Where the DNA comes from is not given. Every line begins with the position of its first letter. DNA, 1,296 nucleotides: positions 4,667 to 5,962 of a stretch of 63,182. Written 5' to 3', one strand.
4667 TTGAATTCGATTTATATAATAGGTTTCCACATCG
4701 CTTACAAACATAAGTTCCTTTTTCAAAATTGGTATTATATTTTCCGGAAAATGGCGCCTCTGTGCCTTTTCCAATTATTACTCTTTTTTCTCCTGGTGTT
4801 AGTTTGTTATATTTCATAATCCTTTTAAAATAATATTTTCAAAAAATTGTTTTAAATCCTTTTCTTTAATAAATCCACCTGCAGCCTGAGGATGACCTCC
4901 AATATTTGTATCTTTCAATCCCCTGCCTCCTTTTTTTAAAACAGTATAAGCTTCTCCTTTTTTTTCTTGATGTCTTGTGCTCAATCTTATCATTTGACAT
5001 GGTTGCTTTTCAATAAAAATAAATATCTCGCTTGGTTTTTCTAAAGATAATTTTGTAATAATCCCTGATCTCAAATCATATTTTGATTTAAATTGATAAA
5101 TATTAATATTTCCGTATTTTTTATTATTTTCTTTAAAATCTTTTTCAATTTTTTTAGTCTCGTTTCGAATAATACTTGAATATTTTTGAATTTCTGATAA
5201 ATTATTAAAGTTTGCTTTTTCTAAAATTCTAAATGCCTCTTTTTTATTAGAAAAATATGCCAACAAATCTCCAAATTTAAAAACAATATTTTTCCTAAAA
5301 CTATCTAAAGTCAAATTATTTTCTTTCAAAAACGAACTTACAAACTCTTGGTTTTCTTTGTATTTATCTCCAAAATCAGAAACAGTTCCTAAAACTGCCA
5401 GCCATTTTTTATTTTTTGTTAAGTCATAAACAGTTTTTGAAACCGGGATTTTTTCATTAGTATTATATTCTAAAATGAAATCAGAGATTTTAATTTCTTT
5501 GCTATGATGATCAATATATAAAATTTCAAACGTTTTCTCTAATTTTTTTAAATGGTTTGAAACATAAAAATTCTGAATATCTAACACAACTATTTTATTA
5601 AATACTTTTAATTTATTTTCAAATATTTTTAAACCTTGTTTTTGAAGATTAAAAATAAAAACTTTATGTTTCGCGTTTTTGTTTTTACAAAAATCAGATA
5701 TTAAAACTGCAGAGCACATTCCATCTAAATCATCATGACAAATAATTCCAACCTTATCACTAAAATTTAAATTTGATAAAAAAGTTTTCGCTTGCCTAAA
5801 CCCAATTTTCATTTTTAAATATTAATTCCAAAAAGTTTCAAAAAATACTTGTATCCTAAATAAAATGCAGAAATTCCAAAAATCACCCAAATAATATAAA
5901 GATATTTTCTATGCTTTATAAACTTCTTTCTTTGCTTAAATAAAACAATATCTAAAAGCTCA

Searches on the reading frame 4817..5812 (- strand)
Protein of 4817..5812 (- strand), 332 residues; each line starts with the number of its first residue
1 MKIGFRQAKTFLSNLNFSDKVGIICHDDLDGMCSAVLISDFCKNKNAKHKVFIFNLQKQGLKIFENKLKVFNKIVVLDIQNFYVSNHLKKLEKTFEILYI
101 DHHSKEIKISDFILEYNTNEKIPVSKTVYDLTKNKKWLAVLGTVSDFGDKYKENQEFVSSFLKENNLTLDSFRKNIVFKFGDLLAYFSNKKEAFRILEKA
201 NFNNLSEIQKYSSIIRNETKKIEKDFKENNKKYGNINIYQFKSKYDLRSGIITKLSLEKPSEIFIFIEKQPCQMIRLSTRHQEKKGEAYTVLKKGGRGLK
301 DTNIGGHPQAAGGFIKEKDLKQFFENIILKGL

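Call 65: search_protein_families(library=pfam, proteins=[window:4817-5812:-], max_evalue=0.0001)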
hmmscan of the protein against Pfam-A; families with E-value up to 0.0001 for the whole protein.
window:4817-5812:- (332 aa): 2 families
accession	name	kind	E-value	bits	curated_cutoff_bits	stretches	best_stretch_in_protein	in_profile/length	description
PF01368.27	DHH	-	2.1e-09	38.1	28.1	1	20-132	1-102/125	DHH family, N-terminal domain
PF02272.25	DHHA1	-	4.8e-05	24.2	25.9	0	250-326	20-95/102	DHHA1 domain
